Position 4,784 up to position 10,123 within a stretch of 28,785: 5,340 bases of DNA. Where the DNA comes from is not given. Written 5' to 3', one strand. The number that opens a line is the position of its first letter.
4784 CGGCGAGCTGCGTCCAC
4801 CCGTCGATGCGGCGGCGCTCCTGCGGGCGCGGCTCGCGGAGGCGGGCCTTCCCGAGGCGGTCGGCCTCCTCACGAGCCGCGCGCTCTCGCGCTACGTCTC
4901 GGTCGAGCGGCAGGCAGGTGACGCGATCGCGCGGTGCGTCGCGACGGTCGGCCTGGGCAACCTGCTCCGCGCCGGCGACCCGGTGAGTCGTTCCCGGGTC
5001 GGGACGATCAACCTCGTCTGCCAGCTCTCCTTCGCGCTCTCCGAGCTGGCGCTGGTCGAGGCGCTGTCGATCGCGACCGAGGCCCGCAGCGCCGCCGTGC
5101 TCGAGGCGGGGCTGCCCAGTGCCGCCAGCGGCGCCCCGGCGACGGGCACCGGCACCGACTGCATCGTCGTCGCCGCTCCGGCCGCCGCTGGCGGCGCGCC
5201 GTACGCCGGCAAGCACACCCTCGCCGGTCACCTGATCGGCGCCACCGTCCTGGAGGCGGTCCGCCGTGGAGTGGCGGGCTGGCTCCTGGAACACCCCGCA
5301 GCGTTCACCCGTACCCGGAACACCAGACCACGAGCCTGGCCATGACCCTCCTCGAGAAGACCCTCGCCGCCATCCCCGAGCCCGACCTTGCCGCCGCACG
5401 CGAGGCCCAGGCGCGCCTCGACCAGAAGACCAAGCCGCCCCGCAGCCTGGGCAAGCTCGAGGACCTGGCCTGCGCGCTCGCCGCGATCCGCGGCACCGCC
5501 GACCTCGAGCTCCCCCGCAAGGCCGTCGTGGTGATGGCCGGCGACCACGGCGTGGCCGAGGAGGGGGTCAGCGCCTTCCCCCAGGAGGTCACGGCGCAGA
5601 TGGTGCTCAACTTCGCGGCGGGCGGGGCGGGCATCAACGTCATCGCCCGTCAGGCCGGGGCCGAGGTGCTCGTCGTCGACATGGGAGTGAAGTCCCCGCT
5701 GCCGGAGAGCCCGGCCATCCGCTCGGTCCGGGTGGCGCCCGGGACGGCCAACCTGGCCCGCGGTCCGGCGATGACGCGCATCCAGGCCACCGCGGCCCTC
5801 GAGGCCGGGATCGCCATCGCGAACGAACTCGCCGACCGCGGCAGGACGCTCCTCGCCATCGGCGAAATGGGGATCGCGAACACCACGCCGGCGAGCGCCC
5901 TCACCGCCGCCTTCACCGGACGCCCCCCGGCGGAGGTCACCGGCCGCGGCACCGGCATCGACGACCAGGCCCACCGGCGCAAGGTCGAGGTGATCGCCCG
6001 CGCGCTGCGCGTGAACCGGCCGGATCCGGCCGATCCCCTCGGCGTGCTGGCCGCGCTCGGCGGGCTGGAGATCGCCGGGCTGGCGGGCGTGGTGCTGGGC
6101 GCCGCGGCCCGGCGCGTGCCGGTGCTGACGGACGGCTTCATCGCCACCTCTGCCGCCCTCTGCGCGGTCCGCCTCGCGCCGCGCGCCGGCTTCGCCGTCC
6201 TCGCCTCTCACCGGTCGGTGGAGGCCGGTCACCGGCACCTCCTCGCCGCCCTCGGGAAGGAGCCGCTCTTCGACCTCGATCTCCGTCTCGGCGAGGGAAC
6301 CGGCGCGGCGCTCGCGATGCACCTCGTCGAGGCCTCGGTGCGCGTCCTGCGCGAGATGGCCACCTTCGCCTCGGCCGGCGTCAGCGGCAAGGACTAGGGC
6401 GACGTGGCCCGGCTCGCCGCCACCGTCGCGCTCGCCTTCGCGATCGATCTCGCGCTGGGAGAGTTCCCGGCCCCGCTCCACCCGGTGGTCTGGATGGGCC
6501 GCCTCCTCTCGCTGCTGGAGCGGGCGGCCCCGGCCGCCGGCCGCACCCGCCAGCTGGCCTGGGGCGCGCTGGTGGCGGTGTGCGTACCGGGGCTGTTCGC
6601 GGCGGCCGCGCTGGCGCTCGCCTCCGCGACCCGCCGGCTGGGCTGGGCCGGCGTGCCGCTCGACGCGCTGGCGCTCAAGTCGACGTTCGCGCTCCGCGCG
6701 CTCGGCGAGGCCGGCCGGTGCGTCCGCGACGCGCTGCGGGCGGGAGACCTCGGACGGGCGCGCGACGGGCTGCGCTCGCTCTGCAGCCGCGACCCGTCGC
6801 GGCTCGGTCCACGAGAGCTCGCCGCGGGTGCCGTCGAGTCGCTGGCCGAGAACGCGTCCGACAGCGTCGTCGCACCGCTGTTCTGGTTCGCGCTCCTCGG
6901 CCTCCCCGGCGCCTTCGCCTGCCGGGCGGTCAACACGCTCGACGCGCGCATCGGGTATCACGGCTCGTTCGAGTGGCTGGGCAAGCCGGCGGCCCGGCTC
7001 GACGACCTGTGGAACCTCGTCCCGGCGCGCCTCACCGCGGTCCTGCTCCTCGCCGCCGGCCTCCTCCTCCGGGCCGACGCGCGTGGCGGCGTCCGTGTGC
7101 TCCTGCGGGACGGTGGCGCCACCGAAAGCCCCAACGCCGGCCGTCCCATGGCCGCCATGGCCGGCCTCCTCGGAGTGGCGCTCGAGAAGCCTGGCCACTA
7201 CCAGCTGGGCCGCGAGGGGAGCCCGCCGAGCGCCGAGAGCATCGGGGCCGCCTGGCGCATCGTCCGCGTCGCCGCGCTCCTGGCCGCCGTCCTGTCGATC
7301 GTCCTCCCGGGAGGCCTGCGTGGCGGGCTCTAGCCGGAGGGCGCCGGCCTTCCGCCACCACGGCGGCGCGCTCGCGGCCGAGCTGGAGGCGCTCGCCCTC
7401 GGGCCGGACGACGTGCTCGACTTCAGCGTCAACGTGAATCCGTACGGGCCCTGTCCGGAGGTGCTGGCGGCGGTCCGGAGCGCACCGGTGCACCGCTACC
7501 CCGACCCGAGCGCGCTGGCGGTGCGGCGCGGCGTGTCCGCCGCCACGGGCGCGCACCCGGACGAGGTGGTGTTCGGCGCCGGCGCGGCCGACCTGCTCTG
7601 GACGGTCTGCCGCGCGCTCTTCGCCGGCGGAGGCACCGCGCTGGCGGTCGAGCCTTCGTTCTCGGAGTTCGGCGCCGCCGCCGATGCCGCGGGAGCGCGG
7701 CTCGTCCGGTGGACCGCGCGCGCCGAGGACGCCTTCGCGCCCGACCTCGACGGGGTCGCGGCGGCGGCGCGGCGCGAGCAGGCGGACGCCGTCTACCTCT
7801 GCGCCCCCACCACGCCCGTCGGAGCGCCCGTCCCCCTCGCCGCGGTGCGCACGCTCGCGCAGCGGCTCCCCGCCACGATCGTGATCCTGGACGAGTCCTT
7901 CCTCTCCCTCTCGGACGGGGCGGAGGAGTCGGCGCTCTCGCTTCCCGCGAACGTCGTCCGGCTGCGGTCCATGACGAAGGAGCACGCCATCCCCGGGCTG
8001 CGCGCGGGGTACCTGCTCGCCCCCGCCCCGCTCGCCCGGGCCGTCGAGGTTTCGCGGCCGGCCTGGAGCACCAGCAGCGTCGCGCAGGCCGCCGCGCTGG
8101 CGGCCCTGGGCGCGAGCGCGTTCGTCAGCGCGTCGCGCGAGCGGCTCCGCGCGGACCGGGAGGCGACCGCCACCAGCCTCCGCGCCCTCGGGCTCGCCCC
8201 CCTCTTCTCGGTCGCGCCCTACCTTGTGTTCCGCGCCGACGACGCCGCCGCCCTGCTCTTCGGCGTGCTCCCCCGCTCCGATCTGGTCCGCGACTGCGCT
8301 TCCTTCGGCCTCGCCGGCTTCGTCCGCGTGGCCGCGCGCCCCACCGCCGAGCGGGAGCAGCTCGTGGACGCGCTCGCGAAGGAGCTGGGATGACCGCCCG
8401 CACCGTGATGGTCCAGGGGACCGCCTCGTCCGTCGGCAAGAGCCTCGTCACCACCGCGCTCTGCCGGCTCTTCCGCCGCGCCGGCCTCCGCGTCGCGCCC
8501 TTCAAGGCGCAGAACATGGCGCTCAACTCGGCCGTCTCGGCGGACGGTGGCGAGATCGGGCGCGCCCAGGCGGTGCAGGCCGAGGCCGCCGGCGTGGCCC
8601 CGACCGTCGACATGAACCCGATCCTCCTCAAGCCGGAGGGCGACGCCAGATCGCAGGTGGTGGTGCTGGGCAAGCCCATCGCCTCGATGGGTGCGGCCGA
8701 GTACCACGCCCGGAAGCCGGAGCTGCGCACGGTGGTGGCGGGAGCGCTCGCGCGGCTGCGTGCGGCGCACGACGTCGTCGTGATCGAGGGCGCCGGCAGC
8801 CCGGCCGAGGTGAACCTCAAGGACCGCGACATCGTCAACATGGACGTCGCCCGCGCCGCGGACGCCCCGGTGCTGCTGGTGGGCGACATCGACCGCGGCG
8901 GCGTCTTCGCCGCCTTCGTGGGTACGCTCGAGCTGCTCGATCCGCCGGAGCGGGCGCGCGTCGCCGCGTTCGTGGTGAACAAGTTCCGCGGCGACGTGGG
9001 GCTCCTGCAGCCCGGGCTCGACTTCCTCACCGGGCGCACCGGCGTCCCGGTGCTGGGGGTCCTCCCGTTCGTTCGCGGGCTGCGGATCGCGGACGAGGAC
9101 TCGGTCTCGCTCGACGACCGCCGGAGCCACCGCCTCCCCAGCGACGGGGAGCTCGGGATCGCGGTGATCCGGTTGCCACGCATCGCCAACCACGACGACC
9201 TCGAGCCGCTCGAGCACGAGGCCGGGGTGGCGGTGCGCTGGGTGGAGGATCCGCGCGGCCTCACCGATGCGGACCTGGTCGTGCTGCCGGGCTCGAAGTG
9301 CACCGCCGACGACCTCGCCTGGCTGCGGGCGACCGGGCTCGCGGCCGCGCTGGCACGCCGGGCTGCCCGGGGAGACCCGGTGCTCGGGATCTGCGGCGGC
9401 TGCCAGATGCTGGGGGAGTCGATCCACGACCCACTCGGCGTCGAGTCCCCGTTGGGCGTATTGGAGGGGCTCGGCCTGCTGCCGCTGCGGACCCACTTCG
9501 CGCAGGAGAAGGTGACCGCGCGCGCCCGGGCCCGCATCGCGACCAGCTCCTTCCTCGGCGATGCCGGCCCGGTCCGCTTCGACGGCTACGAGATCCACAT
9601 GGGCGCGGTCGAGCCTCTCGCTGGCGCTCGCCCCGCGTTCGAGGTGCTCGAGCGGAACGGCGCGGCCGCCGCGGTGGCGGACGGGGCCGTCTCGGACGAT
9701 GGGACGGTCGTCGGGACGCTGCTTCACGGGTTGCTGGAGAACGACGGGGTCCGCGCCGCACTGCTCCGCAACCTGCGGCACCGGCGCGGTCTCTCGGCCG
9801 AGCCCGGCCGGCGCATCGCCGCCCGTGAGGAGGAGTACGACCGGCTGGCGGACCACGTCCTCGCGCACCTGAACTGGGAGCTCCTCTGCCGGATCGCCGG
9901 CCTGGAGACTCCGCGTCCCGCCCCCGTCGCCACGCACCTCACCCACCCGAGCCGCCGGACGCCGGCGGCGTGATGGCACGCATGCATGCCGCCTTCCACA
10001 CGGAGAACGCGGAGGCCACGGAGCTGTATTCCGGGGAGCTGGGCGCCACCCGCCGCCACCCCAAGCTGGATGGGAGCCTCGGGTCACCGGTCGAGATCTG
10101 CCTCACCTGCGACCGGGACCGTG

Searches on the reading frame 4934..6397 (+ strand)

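Call 5: search_protein_families(library=pfam, proteins=[window:4934-6397:+], max_evalue=0.01)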
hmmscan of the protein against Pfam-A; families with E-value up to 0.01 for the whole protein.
window:4934-6397:+ (487 aa): 1 family
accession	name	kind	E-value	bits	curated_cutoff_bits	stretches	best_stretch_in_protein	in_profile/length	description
PF02277.22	DBI_PRT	-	1.4e-136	455.6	22.6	1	147-483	1-329/329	Phosphoribosyltransferase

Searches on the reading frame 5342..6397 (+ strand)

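Call 12: search_protein_families(library=pfam, proteins=[window:5342-6397:+], max_evalue=0.001)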
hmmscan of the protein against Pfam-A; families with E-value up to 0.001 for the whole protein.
window:5342-6397:+ (351 aa): 1 family
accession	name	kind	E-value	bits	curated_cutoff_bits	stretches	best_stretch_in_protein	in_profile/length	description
PF02277.22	DBI_PRT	-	4.7e-137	457.1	22.6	1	11-347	1-329/329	Phosphoribosyltransferase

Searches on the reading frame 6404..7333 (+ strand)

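Call 5: search_protein_families(library=pfam, proteins=[window:6404-7333:+], max_evalue=0.01)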
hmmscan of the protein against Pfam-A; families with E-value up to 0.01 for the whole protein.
window:6404-7333:+ (309 aa): 1 family
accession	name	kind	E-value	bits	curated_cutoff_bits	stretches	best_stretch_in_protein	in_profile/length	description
PF03186.18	CobD_Cbib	-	1.6e-77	261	34.4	1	9-272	2-258/282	CobD/Cbib protein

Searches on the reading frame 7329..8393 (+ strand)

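Call 12: search_protein_families(library=pfam, proteins=[window:7329-8393:+], max_evalue=0.001)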
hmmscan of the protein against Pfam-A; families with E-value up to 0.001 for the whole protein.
window:7329-8393:+ (354 aa): 1 family
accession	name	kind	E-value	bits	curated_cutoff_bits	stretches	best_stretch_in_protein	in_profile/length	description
PF00155.27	Aminotran_1_2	-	1.5e-33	116.9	19.7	1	28-349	2-361/361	Aminotransferase class I and II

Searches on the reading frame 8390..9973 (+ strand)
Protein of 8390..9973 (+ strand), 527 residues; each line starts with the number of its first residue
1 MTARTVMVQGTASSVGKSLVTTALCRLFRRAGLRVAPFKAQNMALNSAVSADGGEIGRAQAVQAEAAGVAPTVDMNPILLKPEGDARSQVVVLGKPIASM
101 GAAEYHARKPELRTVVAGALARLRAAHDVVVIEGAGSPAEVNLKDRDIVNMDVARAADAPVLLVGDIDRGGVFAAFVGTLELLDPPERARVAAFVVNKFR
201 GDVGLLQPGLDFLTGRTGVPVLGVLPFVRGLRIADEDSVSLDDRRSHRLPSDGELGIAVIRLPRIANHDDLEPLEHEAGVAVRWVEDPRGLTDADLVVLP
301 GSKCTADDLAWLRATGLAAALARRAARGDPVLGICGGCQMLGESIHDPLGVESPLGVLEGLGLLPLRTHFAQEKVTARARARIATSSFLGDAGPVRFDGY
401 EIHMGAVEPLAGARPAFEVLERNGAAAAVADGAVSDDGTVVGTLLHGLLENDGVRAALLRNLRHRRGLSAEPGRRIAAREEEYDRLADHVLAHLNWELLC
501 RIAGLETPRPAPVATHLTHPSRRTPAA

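Call 12: search_protein_families(library=pfam, proteins=[window:8390-9973:+], max_evalue=0.001)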
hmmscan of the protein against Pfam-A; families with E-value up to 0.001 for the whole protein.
window:8390-9973:+ (527 aa): 3 families
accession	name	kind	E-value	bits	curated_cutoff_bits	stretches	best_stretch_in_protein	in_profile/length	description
PF07685.20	GATase_3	-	1.8e-52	178.3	27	1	257-452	2-194/196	CobB/CobQ-like glutamine amidotransferase domain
PF01656.29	CbiA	-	3.6e-22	79.1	25.4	1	6-235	1-119/125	CobQ/CobB/MinD/ParA nucleotide binding domain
PF13500.12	AAA_26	-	1.9e-18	67.5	27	1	4-230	1-193/198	AAA domain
